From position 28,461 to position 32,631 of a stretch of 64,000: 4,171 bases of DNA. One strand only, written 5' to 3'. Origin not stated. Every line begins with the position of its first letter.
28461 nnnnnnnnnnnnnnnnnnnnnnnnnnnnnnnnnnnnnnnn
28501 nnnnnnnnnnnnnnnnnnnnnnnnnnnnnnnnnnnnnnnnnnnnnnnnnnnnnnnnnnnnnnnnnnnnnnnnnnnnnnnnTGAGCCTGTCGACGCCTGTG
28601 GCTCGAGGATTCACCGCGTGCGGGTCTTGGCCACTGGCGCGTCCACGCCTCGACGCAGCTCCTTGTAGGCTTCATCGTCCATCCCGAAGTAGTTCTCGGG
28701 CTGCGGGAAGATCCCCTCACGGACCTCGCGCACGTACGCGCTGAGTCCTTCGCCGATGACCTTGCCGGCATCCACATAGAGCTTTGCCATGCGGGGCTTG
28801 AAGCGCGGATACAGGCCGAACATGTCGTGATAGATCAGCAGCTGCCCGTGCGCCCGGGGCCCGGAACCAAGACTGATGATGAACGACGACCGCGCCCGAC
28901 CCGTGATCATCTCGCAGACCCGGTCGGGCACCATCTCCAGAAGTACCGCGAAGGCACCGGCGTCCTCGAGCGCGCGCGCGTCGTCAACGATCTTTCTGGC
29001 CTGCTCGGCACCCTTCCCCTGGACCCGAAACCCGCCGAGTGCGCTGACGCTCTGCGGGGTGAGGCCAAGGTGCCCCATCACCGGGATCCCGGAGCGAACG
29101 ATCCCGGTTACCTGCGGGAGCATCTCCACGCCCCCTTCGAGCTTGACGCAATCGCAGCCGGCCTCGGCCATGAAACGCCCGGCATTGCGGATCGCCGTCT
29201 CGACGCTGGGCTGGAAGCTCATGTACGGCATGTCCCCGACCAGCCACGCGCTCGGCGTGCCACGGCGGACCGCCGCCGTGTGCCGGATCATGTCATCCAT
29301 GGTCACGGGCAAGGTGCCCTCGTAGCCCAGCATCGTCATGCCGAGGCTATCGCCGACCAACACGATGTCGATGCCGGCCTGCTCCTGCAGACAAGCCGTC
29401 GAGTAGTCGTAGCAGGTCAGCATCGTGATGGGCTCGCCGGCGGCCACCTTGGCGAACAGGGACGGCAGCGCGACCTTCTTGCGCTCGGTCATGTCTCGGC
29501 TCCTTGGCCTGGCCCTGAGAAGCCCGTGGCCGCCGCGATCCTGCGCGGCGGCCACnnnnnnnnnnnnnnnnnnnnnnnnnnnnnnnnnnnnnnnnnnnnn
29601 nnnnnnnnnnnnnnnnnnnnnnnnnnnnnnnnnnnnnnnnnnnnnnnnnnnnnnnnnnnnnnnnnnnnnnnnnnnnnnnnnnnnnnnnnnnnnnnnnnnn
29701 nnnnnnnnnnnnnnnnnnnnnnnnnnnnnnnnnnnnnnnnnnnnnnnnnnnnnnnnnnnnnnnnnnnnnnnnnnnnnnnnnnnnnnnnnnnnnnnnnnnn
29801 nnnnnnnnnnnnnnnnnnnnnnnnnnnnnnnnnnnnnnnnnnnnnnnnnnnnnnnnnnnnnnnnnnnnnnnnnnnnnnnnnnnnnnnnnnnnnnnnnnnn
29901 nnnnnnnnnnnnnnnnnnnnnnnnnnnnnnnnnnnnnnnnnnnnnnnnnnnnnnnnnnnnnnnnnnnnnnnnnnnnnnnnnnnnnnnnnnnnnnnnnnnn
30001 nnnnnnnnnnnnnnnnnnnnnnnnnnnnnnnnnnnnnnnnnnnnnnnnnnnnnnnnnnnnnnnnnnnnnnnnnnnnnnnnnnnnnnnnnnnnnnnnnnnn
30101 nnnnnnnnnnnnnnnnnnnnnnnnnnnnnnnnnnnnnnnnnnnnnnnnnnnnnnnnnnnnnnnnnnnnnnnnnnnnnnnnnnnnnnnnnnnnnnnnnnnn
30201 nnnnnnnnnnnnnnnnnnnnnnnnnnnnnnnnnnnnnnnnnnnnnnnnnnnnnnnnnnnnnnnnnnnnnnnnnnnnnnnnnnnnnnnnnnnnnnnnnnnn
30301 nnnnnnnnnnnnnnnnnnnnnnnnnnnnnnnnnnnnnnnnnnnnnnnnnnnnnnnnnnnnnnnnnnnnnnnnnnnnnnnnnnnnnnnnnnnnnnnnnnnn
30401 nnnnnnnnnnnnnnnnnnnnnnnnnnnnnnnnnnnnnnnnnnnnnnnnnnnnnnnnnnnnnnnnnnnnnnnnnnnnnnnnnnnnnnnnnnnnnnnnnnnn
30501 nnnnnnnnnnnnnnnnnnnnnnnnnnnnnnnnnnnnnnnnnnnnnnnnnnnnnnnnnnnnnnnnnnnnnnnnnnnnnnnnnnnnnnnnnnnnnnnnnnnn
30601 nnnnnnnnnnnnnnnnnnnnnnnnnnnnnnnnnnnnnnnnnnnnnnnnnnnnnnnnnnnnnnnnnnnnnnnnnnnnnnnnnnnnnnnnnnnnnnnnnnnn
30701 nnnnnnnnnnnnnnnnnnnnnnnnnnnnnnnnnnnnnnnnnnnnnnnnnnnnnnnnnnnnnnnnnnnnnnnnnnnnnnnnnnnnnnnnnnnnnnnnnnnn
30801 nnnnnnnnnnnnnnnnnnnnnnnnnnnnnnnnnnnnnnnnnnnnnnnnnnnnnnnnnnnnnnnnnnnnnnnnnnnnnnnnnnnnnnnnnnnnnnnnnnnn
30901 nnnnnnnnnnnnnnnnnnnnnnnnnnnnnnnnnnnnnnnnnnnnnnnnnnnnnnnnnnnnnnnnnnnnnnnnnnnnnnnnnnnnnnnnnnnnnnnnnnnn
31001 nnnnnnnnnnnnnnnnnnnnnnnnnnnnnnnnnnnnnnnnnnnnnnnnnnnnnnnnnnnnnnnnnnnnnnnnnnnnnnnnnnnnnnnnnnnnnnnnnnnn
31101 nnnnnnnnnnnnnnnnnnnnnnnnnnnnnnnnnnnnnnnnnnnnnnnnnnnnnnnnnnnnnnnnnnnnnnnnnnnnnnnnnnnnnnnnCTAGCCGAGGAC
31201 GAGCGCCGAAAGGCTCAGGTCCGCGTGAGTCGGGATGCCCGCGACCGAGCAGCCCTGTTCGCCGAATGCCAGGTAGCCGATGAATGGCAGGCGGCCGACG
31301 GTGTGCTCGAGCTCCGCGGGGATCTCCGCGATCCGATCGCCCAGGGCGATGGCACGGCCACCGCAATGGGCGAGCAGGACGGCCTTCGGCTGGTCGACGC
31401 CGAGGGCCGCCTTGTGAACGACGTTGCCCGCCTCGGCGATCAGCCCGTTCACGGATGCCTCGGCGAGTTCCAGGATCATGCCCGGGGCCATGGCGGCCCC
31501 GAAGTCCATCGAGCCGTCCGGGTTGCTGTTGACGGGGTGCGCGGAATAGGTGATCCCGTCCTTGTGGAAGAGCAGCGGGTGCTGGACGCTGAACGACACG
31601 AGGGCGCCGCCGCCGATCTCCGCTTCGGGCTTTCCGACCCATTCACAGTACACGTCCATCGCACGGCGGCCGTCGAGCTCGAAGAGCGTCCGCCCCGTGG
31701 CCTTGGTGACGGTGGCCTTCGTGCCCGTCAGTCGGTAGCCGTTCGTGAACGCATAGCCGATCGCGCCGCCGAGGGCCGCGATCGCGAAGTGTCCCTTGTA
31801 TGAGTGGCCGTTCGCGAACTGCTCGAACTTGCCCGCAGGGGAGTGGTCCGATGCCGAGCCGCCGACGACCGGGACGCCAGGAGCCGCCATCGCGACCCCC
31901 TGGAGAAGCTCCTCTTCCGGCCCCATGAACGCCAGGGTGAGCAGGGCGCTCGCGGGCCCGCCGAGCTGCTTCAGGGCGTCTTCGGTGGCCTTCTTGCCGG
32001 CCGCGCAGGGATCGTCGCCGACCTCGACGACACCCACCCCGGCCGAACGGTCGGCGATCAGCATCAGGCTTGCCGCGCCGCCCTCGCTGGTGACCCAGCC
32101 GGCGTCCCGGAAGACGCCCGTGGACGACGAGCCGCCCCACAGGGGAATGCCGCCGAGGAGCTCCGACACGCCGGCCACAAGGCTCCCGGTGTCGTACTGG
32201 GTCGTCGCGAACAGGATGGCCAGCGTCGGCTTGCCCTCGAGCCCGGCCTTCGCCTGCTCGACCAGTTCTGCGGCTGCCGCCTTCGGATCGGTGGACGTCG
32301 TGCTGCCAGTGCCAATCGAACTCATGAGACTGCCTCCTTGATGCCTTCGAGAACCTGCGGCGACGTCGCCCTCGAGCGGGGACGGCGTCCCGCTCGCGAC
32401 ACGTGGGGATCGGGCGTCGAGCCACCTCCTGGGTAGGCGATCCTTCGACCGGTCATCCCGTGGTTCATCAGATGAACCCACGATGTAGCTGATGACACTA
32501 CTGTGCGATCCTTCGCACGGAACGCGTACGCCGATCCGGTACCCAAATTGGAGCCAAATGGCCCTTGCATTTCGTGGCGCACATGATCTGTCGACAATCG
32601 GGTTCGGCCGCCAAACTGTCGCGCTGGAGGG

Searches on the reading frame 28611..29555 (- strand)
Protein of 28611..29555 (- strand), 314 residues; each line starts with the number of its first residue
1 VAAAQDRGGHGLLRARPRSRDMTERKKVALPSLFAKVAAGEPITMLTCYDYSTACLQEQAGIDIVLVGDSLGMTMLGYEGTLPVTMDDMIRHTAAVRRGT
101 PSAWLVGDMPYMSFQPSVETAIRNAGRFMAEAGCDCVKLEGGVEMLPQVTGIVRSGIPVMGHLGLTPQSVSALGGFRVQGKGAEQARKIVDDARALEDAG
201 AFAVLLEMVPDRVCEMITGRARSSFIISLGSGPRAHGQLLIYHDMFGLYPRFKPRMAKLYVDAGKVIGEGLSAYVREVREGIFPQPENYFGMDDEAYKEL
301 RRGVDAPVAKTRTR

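Call 73: search_protein_families(library=pfam, proteins=[window:28611-29555:-], max_evalue=0.001)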
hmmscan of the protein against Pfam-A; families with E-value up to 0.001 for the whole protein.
window:28611-29555:- (314 aa): 1 family
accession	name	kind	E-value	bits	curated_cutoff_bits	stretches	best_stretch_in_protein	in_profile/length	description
PF02548.21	Pantoate_transf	-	9.7e-100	333.7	28.7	1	28-285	2-258/259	Ketopantoate hydroxymethyltransferase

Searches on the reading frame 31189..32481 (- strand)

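Call 74: search_protein_families(library=pfam, proteins=[window:31189-32481:-], max_evalue=0.001)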
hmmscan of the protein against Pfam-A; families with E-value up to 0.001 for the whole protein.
window:31189-32481:- (430 aa): 2 families
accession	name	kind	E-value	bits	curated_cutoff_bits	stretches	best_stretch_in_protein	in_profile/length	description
PF08495.15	FIST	-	1.4e-29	103.8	23.2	1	86-272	1-189/189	FIST N domain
PF10442.14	FIST_C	-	8.3e-19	68.5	28.5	1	274-410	1-130/131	FIST C domain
